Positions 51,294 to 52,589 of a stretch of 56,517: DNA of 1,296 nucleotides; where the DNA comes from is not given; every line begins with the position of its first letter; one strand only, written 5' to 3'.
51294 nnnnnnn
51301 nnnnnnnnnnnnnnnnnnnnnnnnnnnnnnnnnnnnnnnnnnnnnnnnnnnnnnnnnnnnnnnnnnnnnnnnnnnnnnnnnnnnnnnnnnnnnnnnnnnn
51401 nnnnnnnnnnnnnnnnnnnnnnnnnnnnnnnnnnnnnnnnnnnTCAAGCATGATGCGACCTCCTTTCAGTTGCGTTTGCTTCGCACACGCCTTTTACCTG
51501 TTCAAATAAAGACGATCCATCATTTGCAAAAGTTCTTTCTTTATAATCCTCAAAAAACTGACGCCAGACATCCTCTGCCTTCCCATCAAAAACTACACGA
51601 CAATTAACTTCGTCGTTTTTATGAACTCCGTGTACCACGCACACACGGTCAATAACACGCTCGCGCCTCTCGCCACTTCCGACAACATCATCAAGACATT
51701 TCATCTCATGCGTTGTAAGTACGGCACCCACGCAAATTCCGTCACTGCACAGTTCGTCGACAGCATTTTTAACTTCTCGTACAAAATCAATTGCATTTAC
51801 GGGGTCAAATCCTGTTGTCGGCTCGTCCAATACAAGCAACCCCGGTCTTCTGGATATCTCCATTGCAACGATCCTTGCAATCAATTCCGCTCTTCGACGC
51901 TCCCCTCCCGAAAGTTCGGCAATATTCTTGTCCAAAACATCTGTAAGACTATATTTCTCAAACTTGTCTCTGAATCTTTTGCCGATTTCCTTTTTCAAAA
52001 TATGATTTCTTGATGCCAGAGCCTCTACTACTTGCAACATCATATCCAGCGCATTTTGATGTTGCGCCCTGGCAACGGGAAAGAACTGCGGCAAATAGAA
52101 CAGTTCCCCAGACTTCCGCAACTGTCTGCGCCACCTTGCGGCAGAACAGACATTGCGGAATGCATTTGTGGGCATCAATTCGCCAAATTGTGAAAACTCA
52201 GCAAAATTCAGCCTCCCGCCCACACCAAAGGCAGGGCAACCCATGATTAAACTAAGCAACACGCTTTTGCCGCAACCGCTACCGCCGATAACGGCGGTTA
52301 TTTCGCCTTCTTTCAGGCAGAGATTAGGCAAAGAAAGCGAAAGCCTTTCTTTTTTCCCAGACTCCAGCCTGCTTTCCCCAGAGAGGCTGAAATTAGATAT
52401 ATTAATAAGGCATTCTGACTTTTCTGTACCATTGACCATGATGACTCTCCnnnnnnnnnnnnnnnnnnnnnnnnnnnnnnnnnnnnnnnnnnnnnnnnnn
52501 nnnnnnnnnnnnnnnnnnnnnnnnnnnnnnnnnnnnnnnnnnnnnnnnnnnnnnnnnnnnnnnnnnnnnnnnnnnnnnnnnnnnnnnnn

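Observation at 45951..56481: Tightly packed 11-gene envelope operon of mostly unknown proteins (ABC exporter, two paralogous secreted proteins, secreted patatin, M48 protease, Sel1, DUF697-like)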

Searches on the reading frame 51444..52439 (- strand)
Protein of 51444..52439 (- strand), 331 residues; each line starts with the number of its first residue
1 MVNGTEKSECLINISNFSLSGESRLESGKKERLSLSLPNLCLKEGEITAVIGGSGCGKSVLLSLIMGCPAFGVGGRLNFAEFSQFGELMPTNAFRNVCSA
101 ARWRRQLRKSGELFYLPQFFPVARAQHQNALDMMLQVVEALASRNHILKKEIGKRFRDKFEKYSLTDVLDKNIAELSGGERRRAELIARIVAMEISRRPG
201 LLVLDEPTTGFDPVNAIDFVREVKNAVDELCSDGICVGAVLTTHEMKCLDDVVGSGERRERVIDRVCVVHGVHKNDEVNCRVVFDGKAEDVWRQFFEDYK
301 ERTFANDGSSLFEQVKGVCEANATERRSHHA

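Call 3: search_protein_families(library=pfam, proteins=[window:51444-52439:-], max_evalue=0.1)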
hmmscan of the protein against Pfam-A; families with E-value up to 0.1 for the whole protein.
window:51444-52439:- (331 aa): 6 families
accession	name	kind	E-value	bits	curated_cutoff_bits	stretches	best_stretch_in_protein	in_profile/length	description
PF00005.33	ABC_tran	-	8.4e-16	59.2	25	1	39-209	5-137/137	ABC transporter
PF13304.12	AAA_21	-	9.3e-06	26.3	27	1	105-245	160-299/304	AAA domain, putative AbiEii toxin, Type IV TA system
PF02463.25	SMC_N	-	0.017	15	40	0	168-226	135-186/220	RecF/RecN/SMC N terminal domain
PF10366.15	Vps39_1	-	0.025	15.3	22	1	93-140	22-68/108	Vacuolar sorting protein 39 domain 1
PF13481.12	AAA_25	-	0.033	14.2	27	1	37-70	26-58/195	AAA domain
PF13401.12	AAA_22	-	0.08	13.7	27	0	45-65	5-25/130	AAA domain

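Call 4: search_protein_families(library=ncbifam, proteins=[window:51444-52439:-], max_evalue=0.1)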
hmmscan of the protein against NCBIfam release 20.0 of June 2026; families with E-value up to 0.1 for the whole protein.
window:51444-52439:- (331 aa): 177 families (the best 25 are shown)
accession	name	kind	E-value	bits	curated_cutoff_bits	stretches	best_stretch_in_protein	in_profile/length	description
TIGR04406.1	LPS_export_lptB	equivalog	1.7e-15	57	240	1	137-249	97-198/239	LPS export ABC transporter ATP-binding protein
TIGR03864.1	PQQ_ABC_ATP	hypoth_equivalog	3.1e-15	56.3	302.25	2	128-246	82-193/236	ABC transporter, ATP-binding subunit, PQQ-dependent alcohol dehydrogenase system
NF040873.1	AztA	equivalog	4.5e-15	55.7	220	2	154-246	98-179/191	zinc ABC transporter ATP-binding protein AztA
TIGR04521.1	ECF_ATPase_2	equivalog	6.7e-15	54.9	330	2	149-247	117-206/279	energy-coupling factor transporter ATPase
TIGR01188.1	drrA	subfamily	1.3e-14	54.2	312.45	1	145-250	94-188/302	daunorubicin resistance ABC transporter, ATP-binding protein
NF010068.0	PRK13548.1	equivalog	3.3e-14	52.6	261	2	148-228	110-191/261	heme ABC transporter ATP-binding protein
NF010157.0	PRK13636.1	equivalog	5.2e-14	52.1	463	2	147-247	113-203/285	cobalt transporter ATP-binding subunit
NF000355.4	ribo_prot_ABC_F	equivalog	5.4e-14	51.9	380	2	125-215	382-464/499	ribosomal protection-like ABC-F family protein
TIGR01166.1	cbiO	subfamily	5.8e-14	52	211.8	2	149-246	101-187/190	cobalt ABC transporter, ATP-binding protein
TIGR03005.1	ectoine_ehuA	equivalog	7.5e-14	51.6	345.4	1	39-252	20-213/252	ectoine/hydroxyectoine ABC transporter ATP-binding protein EhuA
TIGR00972.1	3a0107s01c2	equivalog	7.9e-14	51.6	343.2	1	38-248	20-205/248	phosphate ABC transporter ATP-binding protein PstB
TIGR03608.1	L_ocin_972_ABC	subfamily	8.1e-14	51.6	254.85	2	146-246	105-194/206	putative bacteriocin export ABC transporter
NF002981.0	PRK03695.1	equivalog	2e-13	50.3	281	2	136-246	89-197/253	vitamin B12 ABC transporter ATP-binding protein BtuD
NF007601.2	PRK10247.1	equivalog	5.2e-13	49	292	2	154-233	109-180/204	iron efflux ABC transporter ATP-binding subunit FetA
NF010061.0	PRK13538.1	equivalog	8.5e-13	48.3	195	2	127-245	85-192/211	cytochrome c biogenesis heme-transporting ATPase CcmA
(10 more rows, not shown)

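Call 8: search_protein_families(library=padloc, proteins=[window:51444-52439:-], max_evalue=0.01)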
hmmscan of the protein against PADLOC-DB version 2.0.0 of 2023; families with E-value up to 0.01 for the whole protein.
window:51444-52439:- (331 aa): 10 families
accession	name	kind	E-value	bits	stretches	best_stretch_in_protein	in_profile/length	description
PDLC04135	mad3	-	9.6e-16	56.3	2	169-227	257-312/374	mads_3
PDLC04140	mad8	-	1e-10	39.6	1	42-229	24-222/314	mads_8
PDLC02980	AriA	-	1.4e-06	26.5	1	167-248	215-302/304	-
PDLC04238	PDC-M01A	-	0.0004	17.2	0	168-246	400-471/564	-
PDLC00293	PtuA1|PtuA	-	0.0017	15.4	0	173-245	313-382/527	AAA ATPase domain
PDLC04244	PDC-M01A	-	0.0023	14.8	0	146-232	300-380/482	-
PDLC04146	HEC-02B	-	0.0036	14.4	0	182-249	222-283/344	-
PDLC04235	PDC-M01A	-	0.0057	13.6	0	28-67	169-208/510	-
PDLC04680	PDC-M49A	-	0.007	13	1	166-215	529-575/674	-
PDLC04175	HEC-01A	-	0.0084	13.2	0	175-222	248-291/363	-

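Call 42: search_solved_structures(query=window:51444-52439:-, max_evalue=0.00001)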
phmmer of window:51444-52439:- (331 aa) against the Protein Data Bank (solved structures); distinct sequences matched with E-value up to 0.00001: 171 (the best 60 are shown).
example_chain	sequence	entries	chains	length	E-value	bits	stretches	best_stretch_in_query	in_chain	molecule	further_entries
8s7v_K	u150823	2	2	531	8.9e-13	51.3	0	42-233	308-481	Glycine betaine/carnitine/choline transport ATP-binding protein OpuCA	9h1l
5l75_A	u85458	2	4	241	1e-10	44.5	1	35-247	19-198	Lipopolysaccharide ABC transporter, ATP-binding protein LptB | Lipopolysaccharide export system ATP-binding protein LptB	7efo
6mjp_A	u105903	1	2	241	1.5e-10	44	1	115-249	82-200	ABC transporter ATP-binding protein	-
6mit_A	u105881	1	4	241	2.1e-10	43.5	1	35-247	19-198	Lipopolysaccharide export system ATP-binding protein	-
2d62_A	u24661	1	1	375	2.7e-10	43.1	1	145-227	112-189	multiple sugar-binding transport ATP-binding protein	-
6mgf_A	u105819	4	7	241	2.7e-10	43.1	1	35-246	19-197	Lipopolysaccharide export system ATP-binding protein LptB | Lipopolysaccharide ABC transporter, ATP-binding protein LptB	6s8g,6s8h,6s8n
4yms_J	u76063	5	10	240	2.8e-10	43.1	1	146-252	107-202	ABC-type polar amino acid transport system, ATPase component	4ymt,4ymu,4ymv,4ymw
6mhu_A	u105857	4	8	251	2.9e-10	43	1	35-246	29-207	Lipopolysaccharide export system ATP-binding protein LptB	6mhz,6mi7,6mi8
4qc2_A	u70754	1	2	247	2.9e-10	43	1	35-246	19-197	ABC transporter related protein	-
4p31_A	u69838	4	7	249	3.1e-10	42.9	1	36-246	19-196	Lipopolysaccharide export system ATP-binding protein LptB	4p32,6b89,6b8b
9h78_A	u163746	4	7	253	4.7e-10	42.3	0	155-242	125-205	Uncharacterized ABC transporter ATP-binding protein MJ0035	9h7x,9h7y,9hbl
6q81_A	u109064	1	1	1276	6.5e-10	41.9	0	29-65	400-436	P-glycoprotein (ABCB1)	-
6mbn_A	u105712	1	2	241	6.6e-10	41.9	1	35-246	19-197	Lipopolysaccharide export system ATP-binding protein LptB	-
5kpi_A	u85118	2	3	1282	6.7e-10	41.8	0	29-65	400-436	Multidrug resistance protein 1A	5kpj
6ujw_A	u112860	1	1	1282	6.7e-10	41.8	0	29-65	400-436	ATP-dependent translocase ABCB1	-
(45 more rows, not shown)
